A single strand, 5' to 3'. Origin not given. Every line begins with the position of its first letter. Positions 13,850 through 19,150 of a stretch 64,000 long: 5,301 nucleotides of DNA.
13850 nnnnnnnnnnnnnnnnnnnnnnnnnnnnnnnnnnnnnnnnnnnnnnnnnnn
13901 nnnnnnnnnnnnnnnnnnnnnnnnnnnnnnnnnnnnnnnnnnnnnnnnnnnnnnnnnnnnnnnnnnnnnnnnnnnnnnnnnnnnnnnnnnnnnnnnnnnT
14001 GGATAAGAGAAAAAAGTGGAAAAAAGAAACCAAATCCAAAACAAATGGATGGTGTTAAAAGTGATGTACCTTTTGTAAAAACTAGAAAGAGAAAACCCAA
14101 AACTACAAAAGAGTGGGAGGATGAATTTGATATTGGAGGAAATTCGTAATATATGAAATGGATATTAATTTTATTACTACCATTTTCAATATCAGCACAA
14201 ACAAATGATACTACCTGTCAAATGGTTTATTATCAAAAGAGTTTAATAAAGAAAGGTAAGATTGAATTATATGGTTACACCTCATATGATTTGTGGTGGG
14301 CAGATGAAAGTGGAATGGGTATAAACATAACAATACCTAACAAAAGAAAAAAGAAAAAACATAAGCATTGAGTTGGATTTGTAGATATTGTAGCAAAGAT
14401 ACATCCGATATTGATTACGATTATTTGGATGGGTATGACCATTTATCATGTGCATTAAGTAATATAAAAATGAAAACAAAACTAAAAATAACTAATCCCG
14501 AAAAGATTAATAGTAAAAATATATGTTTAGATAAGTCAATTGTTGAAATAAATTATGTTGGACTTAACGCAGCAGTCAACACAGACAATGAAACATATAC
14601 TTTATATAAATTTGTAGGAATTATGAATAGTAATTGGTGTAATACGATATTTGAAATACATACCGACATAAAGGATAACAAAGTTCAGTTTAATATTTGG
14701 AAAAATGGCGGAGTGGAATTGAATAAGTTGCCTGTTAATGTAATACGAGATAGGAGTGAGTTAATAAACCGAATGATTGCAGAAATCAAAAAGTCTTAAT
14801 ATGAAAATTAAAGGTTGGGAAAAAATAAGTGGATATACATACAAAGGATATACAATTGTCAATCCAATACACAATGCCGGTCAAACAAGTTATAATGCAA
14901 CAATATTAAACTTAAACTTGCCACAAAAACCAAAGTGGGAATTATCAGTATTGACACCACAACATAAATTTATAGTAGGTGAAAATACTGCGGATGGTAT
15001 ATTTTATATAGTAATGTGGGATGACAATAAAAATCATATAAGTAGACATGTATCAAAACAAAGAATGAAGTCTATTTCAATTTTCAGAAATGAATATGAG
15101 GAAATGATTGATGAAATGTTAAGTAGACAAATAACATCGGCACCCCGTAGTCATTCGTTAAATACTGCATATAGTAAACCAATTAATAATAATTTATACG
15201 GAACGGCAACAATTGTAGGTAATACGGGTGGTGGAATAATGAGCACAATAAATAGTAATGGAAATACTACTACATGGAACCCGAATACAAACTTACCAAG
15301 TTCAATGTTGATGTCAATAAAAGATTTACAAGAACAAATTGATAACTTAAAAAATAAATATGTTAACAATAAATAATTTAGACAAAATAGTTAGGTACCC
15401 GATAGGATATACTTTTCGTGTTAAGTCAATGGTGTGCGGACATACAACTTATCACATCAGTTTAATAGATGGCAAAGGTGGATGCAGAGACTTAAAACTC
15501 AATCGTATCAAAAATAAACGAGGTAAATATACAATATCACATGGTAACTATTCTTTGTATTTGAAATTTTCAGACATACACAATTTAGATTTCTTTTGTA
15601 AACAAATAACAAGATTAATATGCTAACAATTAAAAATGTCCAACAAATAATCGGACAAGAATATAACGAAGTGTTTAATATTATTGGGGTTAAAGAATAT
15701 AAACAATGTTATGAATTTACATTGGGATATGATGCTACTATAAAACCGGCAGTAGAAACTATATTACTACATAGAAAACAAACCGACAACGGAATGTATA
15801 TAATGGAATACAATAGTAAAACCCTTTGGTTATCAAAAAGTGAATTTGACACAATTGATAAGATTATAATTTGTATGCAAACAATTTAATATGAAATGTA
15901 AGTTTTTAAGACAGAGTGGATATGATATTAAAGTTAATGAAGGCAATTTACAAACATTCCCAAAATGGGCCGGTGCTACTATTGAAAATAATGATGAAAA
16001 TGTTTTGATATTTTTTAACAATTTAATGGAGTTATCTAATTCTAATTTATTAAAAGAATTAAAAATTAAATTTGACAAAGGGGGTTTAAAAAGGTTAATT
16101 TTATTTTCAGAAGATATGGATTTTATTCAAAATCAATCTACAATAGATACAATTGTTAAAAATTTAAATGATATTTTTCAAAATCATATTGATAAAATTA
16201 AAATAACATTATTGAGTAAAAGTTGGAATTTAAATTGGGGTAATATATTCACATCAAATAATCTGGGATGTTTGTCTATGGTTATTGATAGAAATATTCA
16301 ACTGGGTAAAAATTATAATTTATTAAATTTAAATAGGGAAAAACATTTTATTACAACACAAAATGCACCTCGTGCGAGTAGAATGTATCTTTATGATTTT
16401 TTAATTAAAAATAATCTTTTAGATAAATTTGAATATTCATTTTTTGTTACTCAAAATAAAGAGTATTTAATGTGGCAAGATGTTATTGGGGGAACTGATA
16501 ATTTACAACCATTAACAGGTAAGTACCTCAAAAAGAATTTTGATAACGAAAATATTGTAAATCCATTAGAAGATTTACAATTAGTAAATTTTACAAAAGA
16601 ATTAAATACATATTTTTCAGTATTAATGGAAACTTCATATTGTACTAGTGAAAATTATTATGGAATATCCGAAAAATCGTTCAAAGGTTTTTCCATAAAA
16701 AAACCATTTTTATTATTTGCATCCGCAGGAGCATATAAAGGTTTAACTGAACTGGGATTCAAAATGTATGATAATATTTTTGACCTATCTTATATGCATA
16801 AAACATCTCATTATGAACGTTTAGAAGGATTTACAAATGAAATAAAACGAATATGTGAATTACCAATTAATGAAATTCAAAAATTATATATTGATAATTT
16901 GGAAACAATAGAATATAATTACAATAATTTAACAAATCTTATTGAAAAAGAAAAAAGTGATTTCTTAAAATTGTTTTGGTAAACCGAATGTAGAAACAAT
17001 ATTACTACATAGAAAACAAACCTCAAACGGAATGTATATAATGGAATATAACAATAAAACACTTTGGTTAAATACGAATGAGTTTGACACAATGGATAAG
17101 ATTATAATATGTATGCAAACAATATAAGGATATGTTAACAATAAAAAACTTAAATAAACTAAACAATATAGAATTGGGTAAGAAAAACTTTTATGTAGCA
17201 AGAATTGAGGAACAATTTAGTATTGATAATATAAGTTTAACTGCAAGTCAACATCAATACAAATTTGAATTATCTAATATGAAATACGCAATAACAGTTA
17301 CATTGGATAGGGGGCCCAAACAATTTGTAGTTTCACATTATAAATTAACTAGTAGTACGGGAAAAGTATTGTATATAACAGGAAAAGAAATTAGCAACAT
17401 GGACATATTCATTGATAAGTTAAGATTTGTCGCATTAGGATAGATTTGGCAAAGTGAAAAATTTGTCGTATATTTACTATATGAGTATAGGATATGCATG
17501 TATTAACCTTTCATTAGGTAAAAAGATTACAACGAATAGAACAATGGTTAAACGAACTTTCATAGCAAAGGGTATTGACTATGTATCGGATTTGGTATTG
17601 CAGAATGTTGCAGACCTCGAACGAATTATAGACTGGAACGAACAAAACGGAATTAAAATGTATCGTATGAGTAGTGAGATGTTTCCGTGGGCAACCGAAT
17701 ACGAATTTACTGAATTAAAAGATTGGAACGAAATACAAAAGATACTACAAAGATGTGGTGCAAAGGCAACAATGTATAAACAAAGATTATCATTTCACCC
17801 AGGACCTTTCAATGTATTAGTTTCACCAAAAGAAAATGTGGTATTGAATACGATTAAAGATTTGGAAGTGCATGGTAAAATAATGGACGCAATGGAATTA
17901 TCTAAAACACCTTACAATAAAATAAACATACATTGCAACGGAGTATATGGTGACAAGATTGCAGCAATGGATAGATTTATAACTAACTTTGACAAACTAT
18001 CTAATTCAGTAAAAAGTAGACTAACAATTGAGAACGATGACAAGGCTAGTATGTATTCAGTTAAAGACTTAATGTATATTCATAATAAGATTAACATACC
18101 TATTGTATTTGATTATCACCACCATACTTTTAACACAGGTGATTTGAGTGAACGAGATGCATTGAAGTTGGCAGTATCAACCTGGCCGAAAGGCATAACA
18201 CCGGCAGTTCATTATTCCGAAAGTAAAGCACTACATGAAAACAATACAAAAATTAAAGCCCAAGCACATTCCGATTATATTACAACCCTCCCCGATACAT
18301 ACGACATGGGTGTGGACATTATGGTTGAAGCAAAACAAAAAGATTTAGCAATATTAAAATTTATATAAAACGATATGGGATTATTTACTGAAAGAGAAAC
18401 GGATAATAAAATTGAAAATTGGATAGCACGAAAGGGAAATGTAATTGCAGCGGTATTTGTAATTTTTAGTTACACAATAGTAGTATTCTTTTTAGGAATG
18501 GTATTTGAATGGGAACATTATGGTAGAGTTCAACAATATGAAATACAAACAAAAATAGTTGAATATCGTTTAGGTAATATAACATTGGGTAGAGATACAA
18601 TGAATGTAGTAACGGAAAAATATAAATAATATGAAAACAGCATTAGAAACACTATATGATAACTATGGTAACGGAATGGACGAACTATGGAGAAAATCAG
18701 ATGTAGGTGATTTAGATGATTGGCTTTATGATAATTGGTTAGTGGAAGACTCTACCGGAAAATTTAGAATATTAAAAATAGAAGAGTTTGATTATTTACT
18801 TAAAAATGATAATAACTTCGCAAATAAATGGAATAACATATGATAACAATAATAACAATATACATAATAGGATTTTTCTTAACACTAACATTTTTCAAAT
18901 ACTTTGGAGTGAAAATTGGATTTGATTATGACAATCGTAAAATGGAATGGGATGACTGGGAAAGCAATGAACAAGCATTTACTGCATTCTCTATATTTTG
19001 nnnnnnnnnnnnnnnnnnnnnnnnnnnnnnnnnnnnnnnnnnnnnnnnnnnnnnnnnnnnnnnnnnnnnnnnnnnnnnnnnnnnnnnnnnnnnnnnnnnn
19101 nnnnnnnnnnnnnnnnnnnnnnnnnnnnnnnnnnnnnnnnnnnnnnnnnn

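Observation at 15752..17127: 138-bp direct repeats bracket one glycosyltransferase gene, leaving a gene fragment behind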

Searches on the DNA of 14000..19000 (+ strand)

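Call 5: search_dna_similar(query=window:14000-19000:+, collection=phages, mode=distant, max_rows=20)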
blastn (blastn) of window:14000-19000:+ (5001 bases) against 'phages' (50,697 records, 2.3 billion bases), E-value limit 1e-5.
No match.

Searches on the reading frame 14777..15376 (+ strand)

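Call 7: search_protein_families(library=pfam, proteins=[window:14777-15376:+], max_evalue=0.1)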
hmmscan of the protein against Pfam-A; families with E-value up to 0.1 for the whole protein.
window:14777-15376:+ (199 aa): 1 family
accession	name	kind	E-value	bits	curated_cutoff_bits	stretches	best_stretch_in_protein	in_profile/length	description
PF20691.3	TAGT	-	0.0063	16.9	27.5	1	45-141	48-152/205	TET-Associated Glycosyltransferase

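Call 8: search_protein_families(library=phrogs, proteins=[window:14777-15376:+], max_evalue=0.1)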
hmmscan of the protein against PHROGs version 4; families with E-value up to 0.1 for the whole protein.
window:14777-15376:+ (199 aa): 0 families

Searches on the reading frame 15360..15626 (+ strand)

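Call 7: search_protein_families(library=pfam, proteins=[window:15360-15626:+], max_evalue=0.1)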
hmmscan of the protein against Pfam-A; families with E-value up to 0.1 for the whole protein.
window:15360-15626:+ (88 aa): 0 families

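Call 8: search_protein_families(library=phrogs, proteins=[window:15360-15626:+], max_evalue=0.1)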
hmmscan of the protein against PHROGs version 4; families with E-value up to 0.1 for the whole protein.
window:15360-15626:+ (88 aa): 1 family
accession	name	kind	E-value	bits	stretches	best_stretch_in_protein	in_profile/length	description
phrog_21650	-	unknown function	0.0066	17.7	1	39-54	33-48/50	-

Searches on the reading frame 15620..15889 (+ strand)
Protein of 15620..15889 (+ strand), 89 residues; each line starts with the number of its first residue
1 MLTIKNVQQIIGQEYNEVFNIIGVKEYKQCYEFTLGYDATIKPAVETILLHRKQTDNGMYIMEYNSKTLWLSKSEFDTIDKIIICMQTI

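Call 7: search_protein_families(library=pfam, proteins=[window:15620-15889:+], max_evalue=0.1)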
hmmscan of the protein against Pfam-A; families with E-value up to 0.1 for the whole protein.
window:15620-15889:+ (89 aa): 0 families

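Call 8: search_protein_families(library=phrogs, proteins=[window:15620-15889:+], max_evalue=0.1)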
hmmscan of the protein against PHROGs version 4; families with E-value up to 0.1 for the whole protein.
window:15620-15889:+ (89 aa): 0 families

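Call 12: find_related_loci(query=window:15620-15889:+, collection=viral_contigs, flank=8000)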
Query window:15620-15889:+ (89 aa) in viral_contigs; peptide patterns used: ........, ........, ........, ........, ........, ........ (x = any residue, [..] = any of these).
59 stretches matched a pattern; 21 encode a relative of the query (tblastn E <= 1e-3); 20 distinct loci.
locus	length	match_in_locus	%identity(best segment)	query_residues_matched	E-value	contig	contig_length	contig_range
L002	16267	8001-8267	89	1-89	2e-51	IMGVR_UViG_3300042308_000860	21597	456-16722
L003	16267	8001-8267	89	1-89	2e-51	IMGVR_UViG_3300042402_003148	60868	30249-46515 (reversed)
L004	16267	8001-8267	88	1-89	5e-50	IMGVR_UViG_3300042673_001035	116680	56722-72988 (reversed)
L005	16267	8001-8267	88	1-89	4e-50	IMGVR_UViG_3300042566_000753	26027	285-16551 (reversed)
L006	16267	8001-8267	88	1-89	5e-50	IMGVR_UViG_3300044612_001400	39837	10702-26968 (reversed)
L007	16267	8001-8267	88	1-89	5e-50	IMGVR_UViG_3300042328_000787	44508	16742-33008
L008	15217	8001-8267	88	1-89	7e-50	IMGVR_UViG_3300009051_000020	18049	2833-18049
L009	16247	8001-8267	88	1-89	7e-50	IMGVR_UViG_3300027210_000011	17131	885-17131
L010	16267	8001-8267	88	1-89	7e-50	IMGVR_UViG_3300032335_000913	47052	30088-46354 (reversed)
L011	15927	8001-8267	87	1-89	9e-50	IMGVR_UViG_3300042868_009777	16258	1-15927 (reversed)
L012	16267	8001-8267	83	1-89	8e-49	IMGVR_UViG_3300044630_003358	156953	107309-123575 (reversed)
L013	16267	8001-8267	83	1-89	8e-49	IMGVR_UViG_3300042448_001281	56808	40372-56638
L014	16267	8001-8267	80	1-89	1e-44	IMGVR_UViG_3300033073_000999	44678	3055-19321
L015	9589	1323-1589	78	1-89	6e-43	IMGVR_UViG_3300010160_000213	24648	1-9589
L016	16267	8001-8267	78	1-89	6e-43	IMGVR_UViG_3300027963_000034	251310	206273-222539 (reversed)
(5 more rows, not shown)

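Call 54: find_encoding_contigs(protein=window:15620-15889:+, flank=4000, max_places=10)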
Protein window:15620-15889:+ (89 aa): 21 contigs read that carry it; 10 places shown.
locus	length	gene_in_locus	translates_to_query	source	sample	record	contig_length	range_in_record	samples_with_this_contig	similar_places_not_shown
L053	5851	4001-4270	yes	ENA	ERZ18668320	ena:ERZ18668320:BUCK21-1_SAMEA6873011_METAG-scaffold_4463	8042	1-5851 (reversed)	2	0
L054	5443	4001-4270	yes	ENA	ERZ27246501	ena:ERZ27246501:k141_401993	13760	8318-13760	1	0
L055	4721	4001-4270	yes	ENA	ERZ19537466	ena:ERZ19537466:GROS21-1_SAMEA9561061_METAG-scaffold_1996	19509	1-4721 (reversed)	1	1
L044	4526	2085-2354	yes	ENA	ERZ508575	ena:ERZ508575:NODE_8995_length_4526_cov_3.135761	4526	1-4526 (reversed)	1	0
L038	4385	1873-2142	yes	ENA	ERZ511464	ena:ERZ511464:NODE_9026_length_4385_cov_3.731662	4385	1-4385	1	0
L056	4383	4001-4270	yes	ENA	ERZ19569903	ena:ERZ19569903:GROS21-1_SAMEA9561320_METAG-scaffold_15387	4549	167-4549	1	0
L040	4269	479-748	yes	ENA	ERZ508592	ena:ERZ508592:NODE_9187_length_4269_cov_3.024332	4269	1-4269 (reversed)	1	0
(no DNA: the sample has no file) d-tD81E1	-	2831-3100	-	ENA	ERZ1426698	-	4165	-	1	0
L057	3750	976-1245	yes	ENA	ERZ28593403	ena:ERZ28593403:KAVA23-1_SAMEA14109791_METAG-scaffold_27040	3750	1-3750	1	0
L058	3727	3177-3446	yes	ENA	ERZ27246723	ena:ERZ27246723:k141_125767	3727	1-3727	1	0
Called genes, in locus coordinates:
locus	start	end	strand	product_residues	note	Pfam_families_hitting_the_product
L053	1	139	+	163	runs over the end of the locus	-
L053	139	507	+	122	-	-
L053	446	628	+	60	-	-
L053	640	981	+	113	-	-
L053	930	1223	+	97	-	-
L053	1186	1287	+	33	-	-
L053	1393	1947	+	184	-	PF01145:Band_7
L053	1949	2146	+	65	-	-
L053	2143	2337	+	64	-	-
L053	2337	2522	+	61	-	-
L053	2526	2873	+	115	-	-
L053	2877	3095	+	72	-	-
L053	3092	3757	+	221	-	-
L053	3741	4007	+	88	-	-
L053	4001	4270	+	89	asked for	-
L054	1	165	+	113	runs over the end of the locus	-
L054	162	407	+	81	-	-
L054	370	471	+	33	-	-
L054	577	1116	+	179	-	PF01145:Band_7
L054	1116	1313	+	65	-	-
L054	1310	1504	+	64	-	-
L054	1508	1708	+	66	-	-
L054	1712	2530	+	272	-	-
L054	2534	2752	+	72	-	-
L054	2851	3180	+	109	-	-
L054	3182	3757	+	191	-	-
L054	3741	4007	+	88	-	-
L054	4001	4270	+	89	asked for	-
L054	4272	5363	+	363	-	-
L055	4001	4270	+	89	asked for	-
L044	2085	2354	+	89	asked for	-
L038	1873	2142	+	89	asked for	-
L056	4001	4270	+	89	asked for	-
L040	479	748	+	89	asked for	-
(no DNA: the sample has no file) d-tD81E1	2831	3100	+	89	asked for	-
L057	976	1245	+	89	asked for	-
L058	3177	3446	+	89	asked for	-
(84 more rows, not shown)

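Call 60: find_homologous_proteins(query=window:15620-15889:+, max_evalue=0.001)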
Query window:15620-15889:+ (89 aa): 861 proteins with E <= 0.001 among 861 candidates; the best 120 are listed.
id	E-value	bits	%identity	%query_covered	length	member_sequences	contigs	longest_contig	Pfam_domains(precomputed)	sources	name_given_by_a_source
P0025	7.6e-52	190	99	100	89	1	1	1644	-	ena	-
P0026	5.4e-47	175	92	100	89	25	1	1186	-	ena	-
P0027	6.2e-47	175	89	100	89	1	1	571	-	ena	-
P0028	1.7e-46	173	91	100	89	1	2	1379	-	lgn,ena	-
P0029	2.8e-46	173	89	100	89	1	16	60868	-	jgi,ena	jgi:hypothetical protein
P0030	3.0e-46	172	90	100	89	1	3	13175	-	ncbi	-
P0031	3.0e-46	172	88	100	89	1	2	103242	-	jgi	jgi:hypothetical protein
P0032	3.6e-46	172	90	100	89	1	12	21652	-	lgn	-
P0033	4.3e-46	172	90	100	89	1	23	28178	-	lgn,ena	-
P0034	5.2e-46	172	89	100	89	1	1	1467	-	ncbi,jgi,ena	jgi:hypothetical protein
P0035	5.8e-46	172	89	100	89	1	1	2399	-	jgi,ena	jgi:hypothetical protein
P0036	7.9e-46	171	89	100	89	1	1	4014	-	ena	-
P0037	8.0e-46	171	88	100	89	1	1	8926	-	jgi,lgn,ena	jgi:hypothetical protein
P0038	1.0e-45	171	89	100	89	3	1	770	-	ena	-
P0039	1.2e-45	170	88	100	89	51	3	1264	-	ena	-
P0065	8.4e-43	161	85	100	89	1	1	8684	-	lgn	-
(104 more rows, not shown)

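Call 62: find_encoding_contigs(protein=P0033, flank=4000, max_places=8)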
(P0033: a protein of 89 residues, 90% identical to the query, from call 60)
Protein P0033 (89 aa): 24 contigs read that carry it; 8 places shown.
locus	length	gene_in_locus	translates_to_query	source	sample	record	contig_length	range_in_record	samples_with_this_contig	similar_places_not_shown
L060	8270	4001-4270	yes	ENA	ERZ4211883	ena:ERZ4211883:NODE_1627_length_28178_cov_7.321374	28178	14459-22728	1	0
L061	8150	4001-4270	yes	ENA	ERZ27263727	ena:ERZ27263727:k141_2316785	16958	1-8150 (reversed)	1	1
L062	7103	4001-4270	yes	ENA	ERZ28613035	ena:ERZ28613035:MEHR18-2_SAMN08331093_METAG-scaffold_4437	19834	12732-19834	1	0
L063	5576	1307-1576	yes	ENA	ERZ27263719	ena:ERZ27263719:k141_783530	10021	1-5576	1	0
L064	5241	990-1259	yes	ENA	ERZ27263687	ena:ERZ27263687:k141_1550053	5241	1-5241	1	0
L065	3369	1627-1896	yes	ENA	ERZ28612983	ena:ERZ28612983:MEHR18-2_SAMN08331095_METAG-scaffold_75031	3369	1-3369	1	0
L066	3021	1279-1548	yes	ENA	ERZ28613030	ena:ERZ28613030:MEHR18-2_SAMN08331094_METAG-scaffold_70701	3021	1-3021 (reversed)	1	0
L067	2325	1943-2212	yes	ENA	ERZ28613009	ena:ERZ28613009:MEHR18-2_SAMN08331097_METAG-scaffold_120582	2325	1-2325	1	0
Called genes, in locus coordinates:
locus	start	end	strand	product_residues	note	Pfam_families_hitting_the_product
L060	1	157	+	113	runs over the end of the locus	-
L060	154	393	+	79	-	-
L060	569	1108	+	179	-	PF01145:Band_7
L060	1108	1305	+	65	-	-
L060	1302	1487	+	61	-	-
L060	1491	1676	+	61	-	-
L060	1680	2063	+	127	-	-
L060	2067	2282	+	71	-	-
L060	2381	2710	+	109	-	-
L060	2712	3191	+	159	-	-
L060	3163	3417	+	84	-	-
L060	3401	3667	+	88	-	-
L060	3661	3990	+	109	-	-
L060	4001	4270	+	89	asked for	-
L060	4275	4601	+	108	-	-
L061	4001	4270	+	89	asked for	-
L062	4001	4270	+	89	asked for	-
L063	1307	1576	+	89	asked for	-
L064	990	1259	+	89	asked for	-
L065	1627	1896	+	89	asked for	-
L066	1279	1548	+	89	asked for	-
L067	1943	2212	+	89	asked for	-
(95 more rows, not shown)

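Call 66: find_encoding_contigs(protein=P0065, flank=4000, max_places=4)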
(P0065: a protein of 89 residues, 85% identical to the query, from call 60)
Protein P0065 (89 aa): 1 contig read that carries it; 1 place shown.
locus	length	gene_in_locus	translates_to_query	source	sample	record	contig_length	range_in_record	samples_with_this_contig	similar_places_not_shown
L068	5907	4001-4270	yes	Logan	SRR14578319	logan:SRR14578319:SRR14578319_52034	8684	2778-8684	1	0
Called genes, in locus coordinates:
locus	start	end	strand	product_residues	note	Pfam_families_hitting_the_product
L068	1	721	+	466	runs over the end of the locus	PF13517:FG-GAP_3 (weak)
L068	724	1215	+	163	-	-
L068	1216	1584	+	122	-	-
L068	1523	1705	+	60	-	-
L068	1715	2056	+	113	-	-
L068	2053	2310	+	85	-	-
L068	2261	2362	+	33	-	-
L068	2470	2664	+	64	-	-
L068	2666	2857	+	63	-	-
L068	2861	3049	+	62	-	-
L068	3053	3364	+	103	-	-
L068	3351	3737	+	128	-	-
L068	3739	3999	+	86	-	-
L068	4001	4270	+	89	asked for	-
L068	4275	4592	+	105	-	-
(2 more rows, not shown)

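Call 89: predict_structure(alignment_id=A3)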
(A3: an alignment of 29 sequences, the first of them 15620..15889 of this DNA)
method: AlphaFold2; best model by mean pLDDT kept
length: 89 residues; sequences in the alignment: 29
mean_pLDDT: 90.6   pTM: 0.80
mean pLDDT of the five models: 90.6, 90.6, 88.7, 85.3, 79.2
residues with pLDDT >= 90: 64; 70-90: 21; 50-70: 4; < 50: 0
segments of 3 or more residues with pLDDT < 50: none
pLDDT, mean of each block of 10 residues (from residue 1): 91 88 95 86 86 95 94 91 91
secondary structure, 60 per line:
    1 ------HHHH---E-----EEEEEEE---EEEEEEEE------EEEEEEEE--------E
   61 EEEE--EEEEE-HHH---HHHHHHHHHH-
elements in order: H7-10 E20-26 E30-37 E44-51 E60-64 E67-71 H79-88
